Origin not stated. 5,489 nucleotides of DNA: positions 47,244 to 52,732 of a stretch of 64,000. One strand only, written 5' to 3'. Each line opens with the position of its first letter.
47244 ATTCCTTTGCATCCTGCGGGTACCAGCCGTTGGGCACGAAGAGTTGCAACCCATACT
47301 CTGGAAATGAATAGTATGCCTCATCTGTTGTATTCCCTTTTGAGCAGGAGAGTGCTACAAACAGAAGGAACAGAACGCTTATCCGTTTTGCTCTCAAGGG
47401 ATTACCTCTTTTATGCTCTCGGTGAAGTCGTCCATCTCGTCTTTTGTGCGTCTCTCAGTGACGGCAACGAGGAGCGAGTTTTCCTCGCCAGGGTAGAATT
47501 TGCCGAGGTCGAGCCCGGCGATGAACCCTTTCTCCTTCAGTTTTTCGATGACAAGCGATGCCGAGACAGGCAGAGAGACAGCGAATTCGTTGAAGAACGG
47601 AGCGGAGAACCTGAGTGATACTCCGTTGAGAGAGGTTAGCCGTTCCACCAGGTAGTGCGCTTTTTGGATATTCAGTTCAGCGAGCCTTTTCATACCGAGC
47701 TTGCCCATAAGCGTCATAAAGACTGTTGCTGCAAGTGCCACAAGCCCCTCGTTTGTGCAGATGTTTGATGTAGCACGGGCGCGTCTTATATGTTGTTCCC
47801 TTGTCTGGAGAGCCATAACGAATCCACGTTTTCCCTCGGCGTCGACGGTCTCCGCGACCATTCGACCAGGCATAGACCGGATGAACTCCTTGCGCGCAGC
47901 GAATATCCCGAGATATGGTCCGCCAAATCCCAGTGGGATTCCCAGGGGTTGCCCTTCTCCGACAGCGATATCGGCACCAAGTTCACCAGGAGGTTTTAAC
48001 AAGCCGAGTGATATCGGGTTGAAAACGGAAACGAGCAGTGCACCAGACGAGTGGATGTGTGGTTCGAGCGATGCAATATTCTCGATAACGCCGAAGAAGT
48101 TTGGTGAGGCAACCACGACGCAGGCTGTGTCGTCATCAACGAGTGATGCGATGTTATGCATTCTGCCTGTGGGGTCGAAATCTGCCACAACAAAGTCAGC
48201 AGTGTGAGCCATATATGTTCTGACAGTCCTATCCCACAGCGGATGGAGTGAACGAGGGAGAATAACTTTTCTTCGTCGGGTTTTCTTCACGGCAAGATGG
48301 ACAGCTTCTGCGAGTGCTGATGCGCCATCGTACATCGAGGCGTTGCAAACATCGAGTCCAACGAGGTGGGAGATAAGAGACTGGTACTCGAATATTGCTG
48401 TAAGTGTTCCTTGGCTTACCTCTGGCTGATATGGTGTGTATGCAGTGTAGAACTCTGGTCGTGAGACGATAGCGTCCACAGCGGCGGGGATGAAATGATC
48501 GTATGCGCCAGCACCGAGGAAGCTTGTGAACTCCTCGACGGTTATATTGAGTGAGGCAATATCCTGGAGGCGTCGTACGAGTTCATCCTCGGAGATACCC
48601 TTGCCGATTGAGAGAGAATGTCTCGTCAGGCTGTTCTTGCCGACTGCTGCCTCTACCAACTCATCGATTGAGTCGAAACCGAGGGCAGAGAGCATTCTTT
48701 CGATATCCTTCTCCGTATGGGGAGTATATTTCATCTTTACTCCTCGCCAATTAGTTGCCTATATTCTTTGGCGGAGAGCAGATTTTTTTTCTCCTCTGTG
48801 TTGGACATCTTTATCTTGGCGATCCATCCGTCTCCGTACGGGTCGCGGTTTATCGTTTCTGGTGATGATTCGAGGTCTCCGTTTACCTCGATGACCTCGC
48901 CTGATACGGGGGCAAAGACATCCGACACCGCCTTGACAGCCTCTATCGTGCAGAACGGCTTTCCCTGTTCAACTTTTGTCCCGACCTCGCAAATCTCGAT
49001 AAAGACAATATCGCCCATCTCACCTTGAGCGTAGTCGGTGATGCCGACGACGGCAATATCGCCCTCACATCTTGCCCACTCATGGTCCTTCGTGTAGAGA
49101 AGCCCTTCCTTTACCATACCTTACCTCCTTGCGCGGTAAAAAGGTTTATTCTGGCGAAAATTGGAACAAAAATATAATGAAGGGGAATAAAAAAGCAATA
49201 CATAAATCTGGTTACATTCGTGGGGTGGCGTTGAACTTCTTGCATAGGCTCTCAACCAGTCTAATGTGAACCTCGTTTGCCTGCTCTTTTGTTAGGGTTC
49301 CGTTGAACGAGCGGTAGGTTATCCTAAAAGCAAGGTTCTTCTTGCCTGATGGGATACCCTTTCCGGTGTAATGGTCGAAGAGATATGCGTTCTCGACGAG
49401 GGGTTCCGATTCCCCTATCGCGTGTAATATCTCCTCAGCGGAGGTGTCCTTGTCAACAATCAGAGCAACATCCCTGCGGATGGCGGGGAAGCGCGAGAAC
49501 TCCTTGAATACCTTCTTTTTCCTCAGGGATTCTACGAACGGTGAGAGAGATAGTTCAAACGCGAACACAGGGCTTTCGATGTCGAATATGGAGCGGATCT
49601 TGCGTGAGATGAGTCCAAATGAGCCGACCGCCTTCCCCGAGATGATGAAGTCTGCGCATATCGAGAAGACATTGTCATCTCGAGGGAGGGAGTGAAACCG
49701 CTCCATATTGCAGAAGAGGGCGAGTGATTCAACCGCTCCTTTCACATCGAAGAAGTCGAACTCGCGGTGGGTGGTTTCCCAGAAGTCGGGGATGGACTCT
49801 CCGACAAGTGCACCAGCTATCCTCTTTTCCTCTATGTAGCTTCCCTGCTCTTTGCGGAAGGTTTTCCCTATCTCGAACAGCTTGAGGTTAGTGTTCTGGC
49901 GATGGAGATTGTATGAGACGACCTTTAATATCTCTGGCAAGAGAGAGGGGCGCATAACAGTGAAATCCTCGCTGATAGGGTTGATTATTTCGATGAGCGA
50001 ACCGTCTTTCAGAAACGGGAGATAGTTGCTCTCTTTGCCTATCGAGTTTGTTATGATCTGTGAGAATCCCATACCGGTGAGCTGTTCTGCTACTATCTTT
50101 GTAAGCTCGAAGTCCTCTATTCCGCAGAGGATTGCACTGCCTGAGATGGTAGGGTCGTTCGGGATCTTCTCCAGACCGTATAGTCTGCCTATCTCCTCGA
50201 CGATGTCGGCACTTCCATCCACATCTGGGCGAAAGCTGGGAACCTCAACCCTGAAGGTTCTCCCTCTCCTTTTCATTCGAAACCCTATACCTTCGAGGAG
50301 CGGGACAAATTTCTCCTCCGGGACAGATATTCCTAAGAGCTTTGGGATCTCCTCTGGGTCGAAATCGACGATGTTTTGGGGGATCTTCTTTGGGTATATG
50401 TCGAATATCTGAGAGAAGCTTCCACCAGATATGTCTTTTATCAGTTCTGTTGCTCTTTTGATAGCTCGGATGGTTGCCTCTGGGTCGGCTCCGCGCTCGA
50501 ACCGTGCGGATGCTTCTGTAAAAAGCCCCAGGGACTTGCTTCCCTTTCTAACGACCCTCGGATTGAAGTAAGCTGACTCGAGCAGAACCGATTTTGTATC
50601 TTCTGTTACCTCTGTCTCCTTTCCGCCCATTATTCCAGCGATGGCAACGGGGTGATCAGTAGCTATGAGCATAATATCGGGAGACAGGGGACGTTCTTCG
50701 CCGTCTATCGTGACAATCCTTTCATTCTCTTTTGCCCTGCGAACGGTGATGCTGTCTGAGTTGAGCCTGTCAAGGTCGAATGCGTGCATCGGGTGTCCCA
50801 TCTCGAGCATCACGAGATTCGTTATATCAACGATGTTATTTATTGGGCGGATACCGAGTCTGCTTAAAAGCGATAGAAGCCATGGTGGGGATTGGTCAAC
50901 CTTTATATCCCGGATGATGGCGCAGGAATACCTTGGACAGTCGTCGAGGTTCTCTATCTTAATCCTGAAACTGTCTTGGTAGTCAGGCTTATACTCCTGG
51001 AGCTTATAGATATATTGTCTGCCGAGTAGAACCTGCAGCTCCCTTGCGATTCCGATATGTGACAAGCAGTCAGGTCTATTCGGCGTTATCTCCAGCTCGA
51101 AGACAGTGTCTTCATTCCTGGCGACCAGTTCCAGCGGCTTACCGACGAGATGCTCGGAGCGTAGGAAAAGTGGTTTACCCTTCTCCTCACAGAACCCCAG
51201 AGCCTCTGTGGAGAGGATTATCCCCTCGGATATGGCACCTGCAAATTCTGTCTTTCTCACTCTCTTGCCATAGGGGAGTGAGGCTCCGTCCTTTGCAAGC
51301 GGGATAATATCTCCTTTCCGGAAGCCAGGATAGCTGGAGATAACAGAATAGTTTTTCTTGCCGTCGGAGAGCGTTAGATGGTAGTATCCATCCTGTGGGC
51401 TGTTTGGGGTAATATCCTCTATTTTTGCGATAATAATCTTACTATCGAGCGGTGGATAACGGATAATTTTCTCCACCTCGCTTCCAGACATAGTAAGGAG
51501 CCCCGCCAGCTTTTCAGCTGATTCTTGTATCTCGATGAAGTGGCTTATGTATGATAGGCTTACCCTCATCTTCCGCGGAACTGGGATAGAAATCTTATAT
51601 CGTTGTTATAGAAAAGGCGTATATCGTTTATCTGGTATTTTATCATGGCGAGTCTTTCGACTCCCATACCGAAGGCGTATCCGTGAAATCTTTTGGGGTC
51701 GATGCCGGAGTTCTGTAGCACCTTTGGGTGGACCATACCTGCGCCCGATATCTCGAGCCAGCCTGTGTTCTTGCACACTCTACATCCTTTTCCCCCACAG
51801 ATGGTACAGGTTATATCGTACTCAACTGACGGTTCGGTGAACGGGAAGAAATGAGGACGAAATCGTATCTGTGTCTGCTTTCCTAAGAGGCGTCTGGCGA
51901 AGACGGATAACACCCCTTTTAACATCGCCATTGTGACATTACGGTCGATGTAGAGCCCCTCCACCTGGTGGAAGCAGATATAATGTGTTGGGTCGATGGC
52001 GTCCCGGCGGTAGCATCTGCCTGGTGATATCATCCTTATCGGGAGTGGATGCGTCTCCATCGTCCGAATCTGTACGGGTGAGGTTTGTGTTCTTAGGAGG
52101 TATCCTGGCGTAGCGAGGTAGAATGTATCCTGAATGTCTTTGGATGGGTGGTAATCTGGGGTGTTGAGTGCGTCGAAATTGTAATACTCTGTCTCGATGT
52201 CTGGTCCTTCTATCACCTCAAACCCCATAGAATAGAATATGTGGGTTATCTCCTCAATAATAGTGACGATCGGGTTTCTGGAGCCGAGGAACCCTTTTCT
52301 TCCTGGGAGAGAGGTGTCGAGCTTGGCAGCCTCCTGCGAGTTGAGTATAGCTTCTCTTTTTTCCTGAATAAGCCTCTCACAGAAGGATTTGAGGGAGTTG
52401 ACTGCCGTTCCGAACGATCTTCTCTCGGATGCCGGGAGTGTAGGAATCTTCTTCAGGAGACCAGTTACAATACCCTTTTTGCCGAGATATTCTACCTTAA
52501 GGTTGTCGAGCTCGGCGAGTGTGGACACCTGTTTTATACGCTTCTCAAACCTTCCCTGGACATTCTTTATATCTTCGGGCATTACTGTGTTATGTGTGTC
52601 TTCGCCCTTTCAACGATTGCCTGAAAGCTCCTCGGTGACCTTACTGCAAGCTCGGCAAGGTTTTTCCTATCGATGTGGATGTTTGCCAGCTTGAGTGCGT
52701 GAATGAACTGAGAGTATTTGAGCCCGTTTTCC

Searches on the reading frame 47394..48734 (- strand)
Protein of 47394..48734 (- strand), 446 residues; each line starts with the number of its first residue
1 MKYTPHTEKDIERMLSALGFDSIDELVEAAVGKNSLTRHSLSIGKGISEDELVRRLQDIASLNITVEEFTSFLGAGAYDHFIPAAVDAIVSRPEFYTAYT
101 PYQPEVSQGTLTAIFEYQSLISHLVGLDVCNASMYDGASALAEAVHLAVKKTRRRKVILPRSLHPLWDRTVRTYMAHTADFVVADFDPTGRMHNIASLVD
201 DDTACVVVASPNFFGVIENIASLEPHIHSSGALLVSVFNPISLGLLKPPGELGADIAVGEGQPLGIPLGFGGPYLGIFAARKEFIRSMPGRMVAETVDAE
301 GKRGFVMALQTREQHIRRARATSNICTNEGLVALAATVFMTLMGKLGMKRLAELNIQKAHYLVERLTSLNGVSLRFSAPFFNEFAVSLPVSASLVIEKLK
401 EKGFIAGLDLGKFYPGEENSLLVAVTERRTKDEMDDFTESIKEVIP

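Call 63: search_protein_families(library=pfam, proteins=[window:47394-48734:-], max_evalue=0.00001)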
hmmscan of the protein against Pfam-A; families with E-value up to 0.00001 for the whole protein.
window:47394-48734:- (446 aa): 1 family
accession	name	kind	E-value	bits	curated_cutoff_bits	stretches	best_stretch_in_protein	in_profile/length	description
PF02347.22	GDC-P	-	2.8e-127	425.6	26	1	2-438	2-426/429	Glycine cleavage system P-protein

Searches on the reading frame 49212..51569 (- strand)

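Call 63: search_protein_families(library=pfam, proteins=[window:49212-51569:-], max_evalue=0.00001)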
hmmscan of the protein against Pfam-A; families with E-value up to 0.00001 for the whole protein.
window:49212-51569:- (785 aa): 4 families
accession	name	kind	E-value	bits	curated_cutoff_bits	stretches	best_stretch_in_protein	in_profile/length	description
PF03483.22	B3_4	-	2.8e-66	222.8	29.3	1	211-382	2-174/174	B3/4 domain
PF17759.6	tRNA_synthFbeta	-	3e-46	158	22.4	1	488-675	20-214/214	Phenylalanyl tRNA synthetase beta chain CLM domain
PF03147.19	FDX-ACB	-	9.9e-27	93.7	31.1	1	692-784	1-94/94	Ferredoxin-fold anticodon binding domain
PF03484.21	B5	-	2e-19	70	28.6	1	401-465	1-66/67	tRNA synthetase B5 domain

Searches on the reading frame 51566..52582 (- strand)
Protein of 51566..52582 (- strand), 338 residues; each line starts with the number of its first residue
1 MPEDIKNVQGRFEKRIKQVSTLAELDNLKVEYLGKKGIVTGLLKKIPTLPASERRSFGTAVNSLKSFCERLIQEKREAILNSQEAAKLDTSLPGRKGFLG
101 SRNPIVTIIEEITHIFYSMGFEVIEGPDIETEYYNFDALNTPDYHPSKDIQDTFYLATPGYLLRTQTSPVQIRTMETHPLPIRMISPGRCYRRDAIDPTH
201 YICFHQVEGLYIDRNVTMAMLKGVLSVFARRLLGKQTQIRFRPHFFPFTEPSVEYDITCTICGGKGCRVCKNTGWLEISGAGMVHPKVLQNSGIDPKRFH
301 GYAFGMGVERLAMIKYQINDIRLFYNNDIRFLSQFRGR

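Call 63: search_protein_families(library=pfam, proteins=[window:51566-52582:-], max_evalue=0.00001)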
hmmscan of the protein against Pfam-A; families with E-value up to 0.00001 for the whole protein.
window:51566-52582:- (338 aa): 2 families
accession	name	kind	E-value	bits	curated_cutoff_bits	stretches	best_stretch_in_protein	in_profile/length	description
PF01409.25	tRNA-synt_2d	-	3.2e-99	331.8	19.8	1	88-335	2-246/246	tRNA synthetases class II core domain (F)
PF02912.23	Phe_tRNA-synt_N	-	5e-19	68.5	22.3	1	21-88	2-69/69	Aminoacyl tRNA synthetase class II, N-terminal domain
